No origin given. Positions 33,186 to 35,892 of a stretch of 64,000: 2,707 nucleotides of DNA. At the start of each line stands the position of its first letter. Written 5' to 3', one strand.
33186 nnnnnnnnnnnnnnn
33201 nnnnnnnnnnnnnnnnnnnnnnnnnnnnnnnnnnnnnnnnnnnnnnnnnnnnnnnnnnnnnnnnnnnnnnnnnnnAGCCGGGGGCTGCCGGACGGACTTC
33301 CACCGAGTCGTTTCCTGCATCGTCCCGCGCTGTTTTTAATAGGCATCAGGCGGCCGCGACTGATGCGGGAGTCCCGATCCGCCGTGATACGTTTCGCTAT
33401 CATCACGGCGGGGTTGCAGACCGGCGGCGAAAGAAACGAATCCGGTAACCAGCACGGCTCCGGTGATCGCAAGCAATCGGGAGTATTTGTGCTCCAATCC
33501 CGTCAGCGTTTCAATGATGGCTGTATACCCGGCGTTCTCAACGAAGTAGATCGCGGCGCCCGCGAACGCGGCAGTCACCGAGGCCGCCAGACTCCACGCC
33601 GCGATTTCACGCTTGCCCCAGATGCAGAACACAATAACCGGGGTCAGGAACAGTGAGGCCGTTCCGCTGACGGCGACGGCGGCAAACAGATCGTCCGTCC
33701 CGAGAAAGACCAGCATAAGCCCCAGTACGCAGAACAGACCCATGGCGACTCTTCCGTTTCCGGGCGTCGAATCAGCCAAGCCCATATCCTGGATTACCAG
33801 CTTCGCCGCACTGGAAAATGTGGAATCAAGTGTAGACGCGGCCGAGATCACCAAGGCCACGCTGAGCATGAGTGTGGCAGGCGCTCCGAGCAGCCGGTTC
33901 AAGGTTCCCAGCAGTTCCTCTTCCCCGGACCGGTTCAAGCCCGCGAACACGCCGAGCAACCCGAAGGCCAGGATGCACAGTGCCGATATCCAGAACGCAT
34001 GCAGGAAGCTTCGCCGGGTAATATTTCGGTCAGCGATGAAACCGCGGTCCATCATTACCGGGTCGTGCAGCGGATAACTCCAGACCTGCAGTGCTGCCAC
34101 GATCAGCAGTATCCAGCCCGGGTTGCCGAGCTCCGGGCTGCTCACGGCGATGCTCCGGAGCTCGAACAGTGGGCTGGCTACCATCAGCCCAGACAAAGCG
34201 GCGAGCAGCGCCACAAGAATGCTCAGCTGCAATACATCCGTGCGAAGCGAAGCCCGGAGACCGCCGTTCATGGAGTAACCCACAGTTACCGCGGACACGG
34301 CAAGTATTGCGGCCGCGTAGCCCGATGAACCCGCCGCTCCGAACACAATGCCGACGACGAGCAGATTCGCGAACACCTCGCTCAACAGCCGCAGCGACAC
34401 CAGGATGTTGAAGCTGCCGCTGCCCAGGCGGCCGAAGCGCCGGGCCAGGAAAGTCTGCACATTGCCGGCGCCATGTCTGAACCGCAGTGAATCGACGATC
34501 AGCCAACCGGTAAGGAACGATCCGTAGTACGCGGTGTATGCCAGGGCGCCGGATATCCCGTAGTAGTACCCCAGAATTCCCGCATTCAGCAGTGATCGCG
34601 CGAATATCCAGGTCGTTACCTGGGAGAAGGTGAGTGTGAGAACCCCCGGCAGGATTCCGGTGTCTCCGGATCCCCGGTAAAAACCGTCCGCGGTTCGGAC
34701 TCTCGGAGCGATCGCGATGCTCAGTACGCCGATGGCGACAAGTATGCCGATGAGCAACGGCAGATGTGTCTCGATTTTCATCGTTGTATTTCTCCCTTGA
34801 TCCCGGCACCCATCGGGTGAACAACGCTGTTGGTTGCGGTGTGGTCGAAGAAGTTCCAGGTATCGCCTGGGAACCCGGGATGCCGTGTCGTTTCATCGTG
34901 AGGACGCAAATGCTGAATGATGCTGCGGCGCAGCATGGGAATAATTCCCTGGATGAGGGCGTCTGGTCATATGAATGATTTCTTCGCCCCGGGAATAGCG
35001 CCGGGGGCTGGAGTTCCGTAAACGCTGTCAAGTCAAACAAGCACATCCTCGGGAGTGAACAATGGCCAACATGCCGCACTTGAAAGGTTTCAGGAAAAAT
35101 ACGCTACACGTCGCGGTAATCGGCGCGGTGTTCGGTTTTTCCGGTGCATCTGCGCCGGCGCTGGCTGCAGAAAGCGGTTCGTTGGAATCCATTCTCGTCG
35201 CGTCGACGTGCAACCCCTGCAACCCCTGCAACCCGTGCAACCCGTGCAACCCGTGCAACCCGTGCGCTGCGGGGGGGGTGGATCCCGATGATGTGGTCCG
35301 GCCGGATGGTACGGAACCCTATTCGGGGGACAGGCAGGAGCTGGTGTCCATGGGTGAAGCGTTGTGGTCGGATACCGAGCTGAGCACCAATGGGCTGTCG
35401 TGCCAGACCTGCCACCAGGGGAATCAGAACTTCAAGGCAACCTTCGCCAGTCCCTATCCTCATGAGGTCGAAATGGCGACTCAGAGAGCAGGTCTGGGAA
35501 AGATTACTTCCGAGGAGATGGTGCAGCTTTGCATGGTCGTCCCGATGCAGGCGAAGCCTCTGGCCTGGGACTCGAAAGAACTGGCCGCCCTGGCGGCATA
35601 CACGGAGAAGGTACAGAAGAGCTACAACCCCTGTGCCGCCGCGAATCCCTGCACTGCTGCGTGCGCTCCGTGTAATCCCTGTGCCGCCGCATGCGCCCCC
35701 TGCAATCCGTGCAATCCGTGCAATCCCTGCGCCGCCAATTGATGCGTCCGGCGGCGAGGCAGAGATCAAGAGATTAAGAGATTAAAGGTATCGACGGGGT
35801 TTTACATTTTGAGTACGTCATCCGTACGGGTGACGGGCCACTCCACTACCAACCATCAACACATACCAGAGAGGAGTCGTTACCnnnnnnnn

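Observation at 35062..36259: Two adjacent secreted proteins built on uninterrupted Cys-Asn-Pro triplet repeats: a c-type cytochrome flanked by CNP/NPC tracts and a heme-less (CNP)24 paralog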

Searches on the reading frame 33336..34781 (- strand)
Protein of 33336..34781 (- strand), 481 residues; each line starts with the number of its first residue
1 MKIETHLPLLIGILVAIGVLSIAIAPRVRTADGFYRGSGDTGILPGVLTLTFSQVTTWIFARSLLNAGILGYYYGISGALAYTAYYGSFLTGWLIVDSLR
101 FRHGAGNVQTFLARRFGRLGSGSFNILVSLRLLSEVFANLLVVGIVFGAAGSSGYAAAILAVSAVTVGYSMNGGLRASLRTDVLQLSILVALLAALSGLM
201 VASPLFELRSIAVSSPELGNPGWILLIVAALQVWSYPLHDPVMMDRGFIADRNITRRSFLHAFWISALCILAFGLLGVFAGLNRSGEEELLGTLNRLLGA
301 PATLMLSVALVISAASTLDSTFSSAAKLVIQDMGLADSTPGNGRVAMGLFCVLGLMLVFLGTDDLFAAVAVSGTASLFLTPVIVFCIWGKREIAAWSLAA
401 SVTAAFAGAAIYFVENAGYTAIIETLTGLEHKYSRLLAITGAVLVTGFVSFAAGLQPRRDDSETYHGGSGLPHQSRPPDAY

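Call 5: search_protein_families(library=pfam, proteins=[window:33336-34781:-], max_evalue=0.01)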
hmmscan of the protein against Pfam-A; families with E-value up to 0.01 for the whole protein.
window:33336-34781:- (481 aa): 0 families

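Call 6: search_protein_families(library=ncbifam, proteins=[window:33336-34781:-], max_evalue=0.01)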
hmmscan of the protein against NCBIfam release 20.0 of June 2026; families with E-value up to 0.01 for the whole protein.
window:33336-34781:- (481 aa): 1 family
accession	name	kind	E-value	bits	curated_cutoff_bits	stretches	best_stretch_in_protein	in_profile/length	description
TIGR00813.1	sss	superfamily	1.5e-06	27.5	184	1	50-201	13-165/411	sodium/solute symporter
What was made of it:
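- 33336..34781 (-): Sodium/solute-symporter-like membrane transporter between the anti-sigma gene and the NPC genes. Weak TIGR00813 match: call 6.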

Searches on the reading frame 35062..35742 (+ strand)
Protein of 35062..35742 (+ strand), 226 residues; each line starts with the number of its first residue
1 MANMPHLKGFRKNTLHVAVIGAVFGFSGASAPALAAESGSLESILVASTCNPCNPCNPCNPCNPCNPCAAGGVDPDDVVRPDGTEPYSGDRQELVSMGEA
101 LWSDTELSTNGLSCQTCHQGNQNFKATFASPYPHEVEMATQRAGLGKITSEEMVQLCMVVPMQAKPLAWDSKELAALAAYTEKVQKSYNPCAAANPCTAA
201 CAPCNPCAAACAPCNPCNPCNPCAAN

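Call 5: search_protein_families(library=pfam, proteins=[window:35062-35742:+], max_evalue=0.01)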
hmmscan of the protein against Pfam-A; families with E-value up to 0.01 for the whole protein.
window:35062-35742:+ (226 aa): 2 families
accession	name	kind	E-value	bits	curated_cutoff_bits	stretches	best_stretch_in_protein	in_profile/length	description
PF21342.2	SoxA-TsdA_cyt-c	-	5.3e-09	36.4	27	1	98-183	2-81/88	SoxA/TsdA, cytochrome c domain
PF03150.19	CCP_MauG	-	5.6e-06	27.5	25.6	1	93-127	2-37/149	Di-haem cytochrome c peroxidase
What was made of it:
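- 35062..35742 (+): NPC-armed monoheme c-type cytochrome (226 aa). Signal peptide: residues 1-35. N-arm (CNP)6C: nt 35209-35265. SoxA/TsdA-like heme domain: nt 35272-35625. CQTCH: nt 35401-35415. Invariant Cys157: nt 35530-35532. NPC-rich tail: nt 35623-35739. Pfam SoxA-TsdA_cyt-c scores 36.4 bits against a cut-off of 27: call 5.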

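Call 6: search_protein_families(library=ncbifam, proteins=[window:35062-35742:+], max_evalue=0.01)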
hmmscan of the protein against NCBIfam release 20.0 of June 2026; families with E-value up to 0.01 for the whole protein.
window:35062-35742:+ (226 aa): 2 families
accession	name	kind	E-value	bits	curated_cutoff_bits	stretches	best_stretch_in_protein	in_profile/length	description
TIGR04484.1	thiosulf_SoxA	equivalog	6e-06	25.7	110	1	94-183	5-88/212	sulfur oxidation c-type cytochrome SoxA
TIGR04039.1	MXAN_0977_Heme2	hypoth_equivalog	0.0021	17.2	362.85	1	92-131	9-49/336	MbnH family di-heme enzyme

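Call 7: find_homologous_proteins(query=window:35062-35742:+)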
Query window:35062-35742:+ (226 aa): 869 proteins with E <= 0.001 among 3773 candidates; the best 120 are listed.
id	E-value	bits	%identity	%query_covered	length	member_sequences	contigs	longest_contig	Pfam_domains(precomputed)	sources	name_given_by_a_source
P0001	1.2e-109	383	76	100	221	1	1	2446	PF21342.3,PF03150.20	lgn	-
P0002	2.8e-64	235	57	80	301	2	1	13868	-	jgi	jgi:hypothetical protein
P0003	3.5e-64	235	59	77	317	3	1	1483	PF21342.3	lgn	-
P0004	3.5e-64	235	58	79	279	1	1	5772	PF03150.20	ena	-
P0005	8.0e-64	233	52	78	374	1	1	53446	-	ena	-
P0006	1.3e-63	233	43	99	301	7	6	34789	PF21342.3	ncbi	-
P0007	7.5e-63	230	56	78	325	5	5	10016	PF03150.20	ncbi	-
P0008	1.8e-62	229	46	95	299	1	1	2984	-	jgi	-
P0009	2.3e-62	229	58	80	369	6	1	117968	-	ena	-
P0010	2.9e-62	228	43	99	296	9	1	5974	PF21342.3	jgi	-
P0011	3.4e-62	228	45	96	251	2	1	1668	PF21342.3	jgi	-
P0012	6.2e-62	227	56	77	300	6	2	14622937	PF21342.3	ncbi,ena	-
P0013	1.0e-61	227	56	78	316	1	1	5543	PF03150.20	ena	-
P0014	1.1e-61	226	53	62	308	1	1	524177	PF21342.3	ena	-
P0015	1.5e-61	226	44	99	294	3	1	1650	PF21342.3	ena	-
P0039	5.2e-58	214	47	99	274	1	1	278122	PF21342.3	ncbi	-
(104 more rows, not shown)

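Call 11: find_encoding_contigs(protein=P0012, flank=8000, max_places=3)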
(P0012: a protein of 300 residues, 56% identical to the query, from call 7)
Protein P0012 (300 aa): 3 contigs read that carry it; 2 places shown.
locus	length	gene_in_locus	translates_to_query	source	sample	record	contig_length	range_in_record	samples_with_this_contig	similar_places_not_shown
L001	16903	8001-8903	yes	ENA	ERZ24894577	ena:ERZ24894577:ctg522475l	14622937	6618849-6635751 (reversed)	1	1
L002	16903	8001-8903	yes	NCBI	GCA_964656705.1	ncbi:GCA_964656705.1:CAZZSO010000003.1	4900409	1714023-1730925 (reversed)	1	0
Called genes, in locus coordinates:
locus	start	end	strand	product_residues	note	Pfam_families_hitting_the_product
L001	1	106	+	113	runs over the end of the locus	PF13340:DUF4096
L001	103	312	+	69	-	PF01609:DDE_Tnp_1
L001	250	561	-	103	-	-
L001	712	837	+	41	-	-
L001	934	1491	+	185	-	PF13384:HTH_23 (weak), PF13551:HTH_29, PF13565:HTH_32, PF13592:HTH_33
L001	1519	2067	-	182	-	-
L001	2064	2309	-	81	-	-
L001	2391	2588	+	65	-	-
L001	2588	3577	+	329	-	PF01609:DDE_Tnp_1, PF13701:DDE_Tnp_1_4 (weak)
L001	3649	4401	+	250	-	PF00004:AAA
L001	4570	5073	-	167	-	PF01609:DDE_Tnp_1 (weak)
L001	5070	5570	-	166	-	PF01609:DDE_Tnp_1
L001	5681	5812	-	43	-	-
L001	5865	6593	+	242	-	PF02775:TPP_enzyme_C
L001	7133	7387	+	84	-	PF00578:AhpC-TSA, PF08534:Redoxin (weak)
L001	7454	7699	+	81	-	PF00578:AhpC-TSA, PF08534:Redoxin, PF13905:Thioredoxin_8 (faint)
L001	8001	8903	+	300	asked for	PF21342:SoxA-TsdA_cyt-c (faint)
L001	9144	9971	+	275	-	PF06778:Chlor_dismutase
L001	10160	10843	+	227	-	PF00106:adh_short, PF13561:adh_short_C2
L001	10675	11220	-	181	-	-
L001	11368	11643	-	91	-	-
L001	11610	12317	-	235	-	PF01553:Acyltransferase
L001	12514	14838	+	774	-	PF01565:FAD_binding_4, PF02913:FAD-oxidase_C, PF13183:Fer4_8 (weak), PF13534:Fer4_17 (weak)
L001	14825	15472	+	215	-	PF02754:CCG (faint)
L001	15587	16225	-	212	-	PF03466:LysR_substrate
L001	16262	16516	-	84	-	PF00126:HTH_1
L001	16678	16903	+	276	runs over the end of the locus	-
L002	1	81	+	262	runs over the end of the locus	PF00290:Trp_syntA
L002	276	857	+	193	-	PF04542:Sigma70_r2, PF08281:Sigma70_r4_2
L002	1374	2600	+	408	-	PF07690:MFS_1, PF13347:MFS_2 (faint), PF07690:MFS_1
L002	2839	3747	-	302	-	PF00296:Bac_luciferase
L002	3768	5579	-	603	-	PF01321:Creatinase_N, PF16189:Creatinase_N_2, PF00557:Peptidase_M24, PF16188:Peptidase_M24_C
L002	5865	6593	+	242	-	PF02775:TPP_enzyme_C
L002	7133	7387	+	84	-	PF00578:AhpC-TSA, PF08534:Redoxin (weak)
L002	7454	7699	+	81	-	PF00578:AhpC-TSA, PF08534:Redoxin, PF13905:Thioredoxin_8 (faint)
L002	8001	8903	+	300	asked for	PF21342:SoxA-TsdA_cyt-c (faint)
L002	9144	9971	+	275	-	PF06778:Chlor_dismutase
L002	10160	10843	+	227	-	PF00106:adh_short, PF13561:adh_short_C2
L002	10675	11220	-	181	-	-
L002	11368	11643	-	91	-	-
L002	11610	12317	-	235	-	PF01553:Acyltransferase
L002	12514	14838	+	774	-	PF01565:FAD_binding_4, PF02913:FAD-oxidase_C, PF13183:Fer4_8 (weak), PF13534:Fer4_17 (weak)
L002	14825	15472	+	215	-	PF02754:CCG (faint)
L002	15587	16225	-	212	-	PF03466:LysR_substrate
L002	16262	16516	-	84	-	PF00126:HTH_1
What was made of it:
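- In one lineage the neighbours are AhpC/TSA-type and chlorite-dismutase-family genes (L001/L002, call 11).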

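Call 12: find_encoding_contigs(protein=P0039, flank=8000, max_places=3)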
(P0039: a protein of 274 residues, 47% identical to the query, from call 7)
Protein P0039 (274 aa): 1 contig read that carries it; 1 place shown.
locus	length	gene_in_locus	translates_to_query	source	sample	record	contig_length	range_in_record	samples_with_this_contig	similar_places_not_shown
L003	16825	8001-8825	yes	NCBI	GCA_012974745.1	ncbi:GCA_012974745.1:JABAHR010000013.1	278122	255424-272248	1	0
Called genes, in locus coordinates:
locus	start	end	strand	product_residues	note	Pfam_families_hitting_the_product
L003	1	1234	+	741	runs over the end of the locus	PF01315:Ald_Xan_dh_C, PF02738:MoCoBD_1, PF20256:MoCoBD_2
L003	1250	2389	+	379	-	-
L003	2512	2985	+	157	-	PF00037:Fer4 (faint), PF12797:Fer4_2 (faint), PF12837:Fer4_6 (faint), PF13237:Fer4_10 (faint), PF25160:LdpA_Fe-S-bd (faint), PF13247:Fer4_11, PF14697:Fer4_21 (weak), PF12838:Fer4_7 (weak), +3 more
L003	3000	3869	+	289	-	-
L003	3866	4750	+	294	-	PF01314:AFOR_C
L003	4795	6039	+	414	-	PF01266:DAO (faint), PF03486:HI0933_like (faint), PF07992:Pyr_redox_2, PF13450:NAD_binding_8 (faint), PF13454:NAD_binding_9 (faint), PF13738:Pyr_redox_3 (faint), PF16912:Glu_dehyd_C (faint), PF00070:Pyr_redox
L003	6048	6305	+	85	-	PF02597:ThiS (weak)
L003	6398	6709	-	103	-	-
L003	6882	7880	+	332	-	-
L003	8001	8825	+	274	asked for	PF21342:SoxA-TsdA_cyt-c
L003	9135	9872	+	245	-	PF22308:DUF6969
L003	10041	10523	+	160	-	-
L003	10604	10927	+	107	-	-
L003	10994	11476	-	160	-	PF03625:DUF302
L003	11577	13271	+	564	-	PF00732:GMC_oxred_N, PF00890:FAD_binding_2 (faint), PF05199:GMC_oxred_C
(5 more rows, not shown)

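Call 20: predict_structure(alignment_id=A1)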
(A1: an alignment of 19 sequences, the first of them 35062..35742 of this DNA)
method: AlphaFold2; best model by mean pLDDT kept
length: 226 residues; sequences in the alignment: 19
mean_pLDDT: 70.4   pTM: 0.61
mean pLDDT of the five models: 70.4, 70.1, 70.0, 69.1, 62.5
residues with pLDDT >= 90: 74; 70-90: 46; 50-70: 20; < 50: 86
segments of 3 or more residues with pLDDT < 50: 1-4, 6-14, 21-31, 33-64, 196-204, 206-220, 222-226
pLDDT, mean of each block of 10 residues (from residue 1): 46 50 46 41 38 43 53 88 95 98 93 88 86 87 91 91 92 98 91 55 47 46 46
secondary structure, 60 per line:
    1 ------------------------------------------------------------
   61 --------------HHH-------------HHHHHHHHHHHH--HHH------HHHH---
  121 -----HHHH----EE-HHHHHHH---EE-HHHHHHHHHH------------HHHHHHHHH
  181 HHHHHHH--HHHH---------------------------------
elements in order: H91-102 H114-117 H126-129 H137-143 H150-159 H172-187 H190-193
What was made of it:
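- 35062..35742 (+): AF2 core pLDDT about 90, arms below 50: call 20.
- On Sox system carrier SoxYZ: They are disordered in the AF2 model (call 20).
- The arms are disordered in the AF2 model (call 20), as a swinging arm would be.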

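Call 23: fold_search(model_id=the predicted structure, library=pdb)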
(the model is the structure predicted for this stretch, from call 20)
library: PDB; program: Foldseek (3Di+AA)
matches with E <= 10: 69; with E <= 0.001: 0
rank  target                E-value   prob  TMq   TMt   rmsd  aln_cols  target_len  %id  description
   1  1h31_A                1.8e-02  1.00  0.33  0.29   3.2        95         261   24  Oxidised SoxAX complex from Rhodovulum sulfidophilum (released 2002-11-07)
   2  4wq7                  2.9e-02  1.00  0.34  0.34   9.5       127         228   21  Thiosulfate dehydrogenase (TsdA) from Allochromatium vinosum - "as isolated" form (released 2015-02-18)
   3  4wq9                  4.6e-02  0.99  0.34  0.33  11.2       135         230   21  Thiosulfate dehydrogenase (TsdA) from Allochromatium vinosum - dithionite soak (released 2015-02-18)
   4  3oa8_A                5.4e-02  0.99  0.32  0.32   3.1       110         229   21  Diheme SoxAX (released 2011-05-18)
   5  4wqd                  5.4e-02  0.99  0.33  0.32   9.6       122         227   21  Thiosulfate dehydrogenase (TsdA) from Allochromatium vinosum - K208G mutant (released 2015-02-18)
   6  3ocd_A                5.4e-02  0.97  0.30  0.30   5.5       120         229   20  Diheme SoxAX - C236M mutant (released 2011-05-18)
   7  4v2k                  6.1e-02  0.99  0.34  0.33  10.6       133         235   20  Crystal structure of the thiosulfate dehydrogenase TsdA in complex with thiosulfate (released 2015-02-18)
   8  4wqc                  6.5e-02  0.99  0.33  0.32   9.6       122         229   21  Thiosulfate dehydrogenase (TsdA) from Allochromatium vinosum - K208N mutant (released 2015-02-18)
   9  4wqa                  6.5e-02  0.98  0.34  0.33  11.2       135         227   21  Thiosulfate dehydrogenase (TsdA) from Allochromatium vinosum - tetrathionate co-crystallization (released 2015-02-18)
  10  4wq8                  1.2e-01  0.95  0.33  0.33  11.2       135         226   21  Thiosulfate dehydrogenase (TsdA) from Allochromatium vinosum - tetrathionate soak (released 2015-02-18)
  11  5c2v_C                1.5e-01  0.91  0.29  0.22   5.1       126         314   17  Kuenenia stuttgartiensis Hydrazine Synthase (released 2015-10-14)
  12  8smr_K                1.0e+00  0.18  0.21  0.25   7.9       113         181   18  cytochrome bc1-cbb3 supercomplex from Pseudomonas aeruginosa (released 2023-10-11)
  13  6cuk                  2.0e+00  0.10  0.22  0.36   9.7       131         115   18  Engineered Cytochrome c from Rhodothermus marinus, Rma TDE (released 2018-06-27)
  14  8dfo_I                2.0e+00  0.04  0.12  0.09  12.8       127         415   11  type I-C Cascade bound to AcrIC4 (released 2023-02-15)
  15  3sle_A                2.3e+00  0.23  0.26  0.17   8.5       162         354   16  Crystal Structure of the P107C-MauG/pre-Methylamine Dehydrogenase Complex (released 2012-05-02)
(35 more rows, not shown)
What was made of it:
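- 35062..35742 (+): Foldseek top hits are SoxA and TsdA: call 23.
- On SoxA/TsdA family of Cys-ligated c-type cytochromes: The ten best Foldseek PDB hits are all SoxA or TsdA, with probability 0.95-1.0 but E-values of 0.02-0.12 (call 23).
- Closest known: TsdA thiosulfate dehydrogenase / tetrathionate reductase. Same: TsdA entries account for seven of the ten best Foldseek hits (call 23).
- The ten best Foldseek hits are all SoxA or TsdA, with probability 0.95-1.0 (call 23).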

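Call 87: list_cluster_members(proteins=[window:35062-35742:+, window:35885-36259:+, window:36453-37193:+])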
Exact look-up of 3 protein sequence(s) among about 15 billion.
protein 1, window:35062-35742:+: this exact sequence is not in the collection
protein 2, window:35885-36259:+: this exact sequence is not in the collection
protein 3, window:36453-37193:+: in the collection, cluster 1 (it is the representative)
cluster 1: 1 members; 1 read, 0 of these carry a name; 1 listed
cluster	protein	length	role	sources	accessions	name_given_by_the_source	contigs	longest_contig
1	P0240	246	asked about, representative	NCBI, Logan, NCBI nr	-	-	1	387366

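Call 88: list_cluster_members(proteins=[window:35071-35742:+, window:35918-36259:+, window:35846-36298:-, window:36004-36285:-, window:36028-36255:+, window:35104-35769:-])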
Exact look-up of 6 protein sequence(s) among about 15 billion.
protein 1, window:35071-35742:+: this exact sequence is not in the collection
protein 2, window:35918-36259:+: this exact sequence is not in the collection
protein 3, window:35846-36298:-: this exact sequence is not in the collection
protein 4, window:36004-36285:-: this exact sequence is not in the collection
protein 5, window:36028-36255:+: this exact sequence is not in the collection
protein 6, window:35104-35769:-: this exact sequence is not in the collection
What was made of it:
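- Checked: The exact ORF1 and ORF2 proteins are not in the 15-billion-protein collection (calls 87, 88).
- The exact proteins are absent from the large collection (calls 87, 88).
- Tried and rejected: Exact-sequence look-ups of ORF1, ORF2, alternative starts and the overlapping other-frame ORFs found none in the collection (calls 87, 88).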
